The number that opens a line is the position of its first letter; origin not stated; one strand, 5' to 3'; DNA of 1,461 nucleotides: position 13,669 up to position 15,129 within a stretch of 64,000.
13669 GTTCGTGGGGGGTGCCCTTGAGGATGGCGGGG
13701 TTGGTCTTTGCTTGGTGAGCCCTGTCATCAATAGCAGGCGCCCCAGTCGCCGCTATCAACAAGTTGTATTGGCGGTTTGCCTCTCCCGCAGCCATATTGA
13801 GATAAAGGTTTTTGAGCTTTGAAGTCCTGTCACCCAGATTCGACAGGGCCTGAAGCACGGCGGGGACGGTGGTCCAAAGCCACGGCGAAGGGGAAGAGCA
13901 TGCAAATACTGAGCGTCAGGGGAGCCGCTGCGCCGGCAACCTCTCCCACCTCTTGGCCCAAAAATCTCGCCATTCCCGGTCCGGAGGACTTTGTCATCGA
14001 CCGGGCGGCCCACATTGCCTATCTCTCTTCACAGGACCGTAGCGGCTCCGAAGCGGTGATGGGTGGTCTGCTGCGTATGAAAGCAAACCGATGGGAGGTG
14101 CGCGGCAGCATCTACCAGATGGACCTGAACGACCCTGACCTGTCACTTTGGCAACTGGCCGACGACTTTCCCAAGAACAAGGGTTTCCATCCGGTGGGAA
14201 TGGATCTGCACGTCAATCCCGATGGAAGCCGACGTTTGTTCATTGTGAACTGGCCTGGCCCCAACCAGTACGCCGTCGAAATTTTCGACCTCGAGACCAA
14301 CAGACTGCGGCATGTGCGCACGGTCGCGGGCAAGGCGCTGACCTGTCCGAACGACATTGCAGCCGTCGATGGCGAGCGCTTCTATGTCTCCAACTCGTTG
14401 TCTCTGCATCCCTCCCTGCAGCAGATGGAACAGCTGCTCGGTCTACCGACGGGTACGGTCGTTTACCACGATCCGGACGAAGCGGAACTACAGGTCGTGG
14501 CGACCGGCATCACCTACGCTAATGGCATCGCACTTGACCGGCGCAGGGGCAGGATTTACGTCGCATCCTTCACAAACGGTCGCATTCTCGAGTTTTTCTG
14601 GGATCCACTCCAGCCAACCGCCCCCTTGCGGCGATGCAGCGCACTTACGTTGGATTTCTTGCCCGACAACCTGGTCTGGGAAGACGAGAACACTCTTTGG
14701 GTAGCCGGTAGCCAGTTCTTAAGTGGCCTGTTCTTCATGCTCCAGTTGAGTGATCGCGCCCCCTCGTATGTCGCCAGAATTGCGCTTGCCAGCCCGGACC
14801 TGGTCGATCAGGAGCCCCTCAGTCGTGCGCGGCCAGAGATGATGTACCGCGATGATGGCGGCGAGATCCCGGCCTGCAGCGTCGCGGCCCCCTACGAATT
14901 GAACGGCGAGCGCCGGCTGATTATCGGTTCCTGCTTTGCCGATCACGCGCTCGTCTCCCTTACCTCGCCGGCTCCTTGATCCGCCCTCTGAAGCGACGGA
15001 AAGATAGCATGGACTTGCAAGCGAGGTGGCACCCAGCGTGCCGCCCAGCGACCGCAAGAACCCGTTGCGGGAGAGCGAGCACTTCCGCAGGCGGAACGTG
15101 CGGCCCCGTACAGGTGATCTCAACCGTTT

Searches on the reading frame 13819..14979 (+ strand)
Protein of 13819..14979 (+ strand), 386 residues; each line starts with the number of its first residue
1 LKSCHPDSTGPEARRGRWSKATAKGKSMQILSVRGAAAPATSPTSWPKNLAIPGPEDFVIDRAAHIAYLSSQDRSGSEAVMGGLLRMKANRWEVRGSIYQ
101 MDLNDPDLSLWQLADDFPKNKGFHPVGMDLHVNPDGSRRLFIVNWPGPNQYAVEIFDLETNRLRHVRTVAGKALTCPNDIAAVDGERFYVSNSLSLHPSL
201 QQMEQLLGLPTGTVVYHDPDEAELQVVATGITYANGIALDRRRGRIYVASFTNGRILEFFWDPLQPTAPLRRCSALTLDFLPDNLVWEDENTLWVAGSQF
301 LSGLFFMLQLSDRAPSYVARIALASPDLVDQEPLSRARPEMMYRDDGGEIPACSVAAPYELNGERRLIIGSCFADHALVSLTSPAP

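Call 4: search_protein_families(library=pfam, proteins=[window:13819-14979:+], max_evalue=0.01)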
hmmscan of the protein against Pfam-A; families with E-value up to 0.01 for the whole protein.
window:13819-14979:+ (386 aa): 4 families
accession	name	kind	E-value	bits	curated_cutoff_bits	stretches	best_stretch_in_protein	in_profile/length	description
PF01731.26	Arylesterase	-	1.8e-11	44.5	21.3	1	178-256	1-78/86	Arylesterase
PF08450.18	SGL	-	8.9e-08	32.5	26.3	1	151-297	60-201/246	SMP-30/Gluconolactonase/LRE-like region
PF01436.27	NHL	-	0.00013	22.3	20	0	233-259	3-28/28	NHL repeat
PF06739.17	SBBP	-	0.0076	16.6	20.5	0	227-254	7-34/38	Beta-propeller repeat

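Call 5: search_protein_families(library=padloc, proteins=[window:13819-14979:+], max_evalue=0.01)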
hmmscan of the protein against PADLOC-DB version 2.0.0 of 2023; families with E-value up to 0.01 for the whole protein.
window:13819-14979:+ (386 aa): 0 families

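Call 6: search_protein_families(library=ncbifam, proteins=[window:13819-14979:+], max_evalue=0.01)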
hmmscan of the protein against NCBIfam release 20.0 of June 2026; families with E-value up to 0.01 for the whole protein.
window:13819-14979:+ (386 aa): 1 family
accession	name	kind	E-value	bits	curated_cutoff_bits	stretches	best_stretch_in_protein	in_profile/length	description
NF033206.1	ScyE_fam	subfamily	2.2e-05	24.2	80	1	131-258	164-278/333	ScyD/ScyE family protein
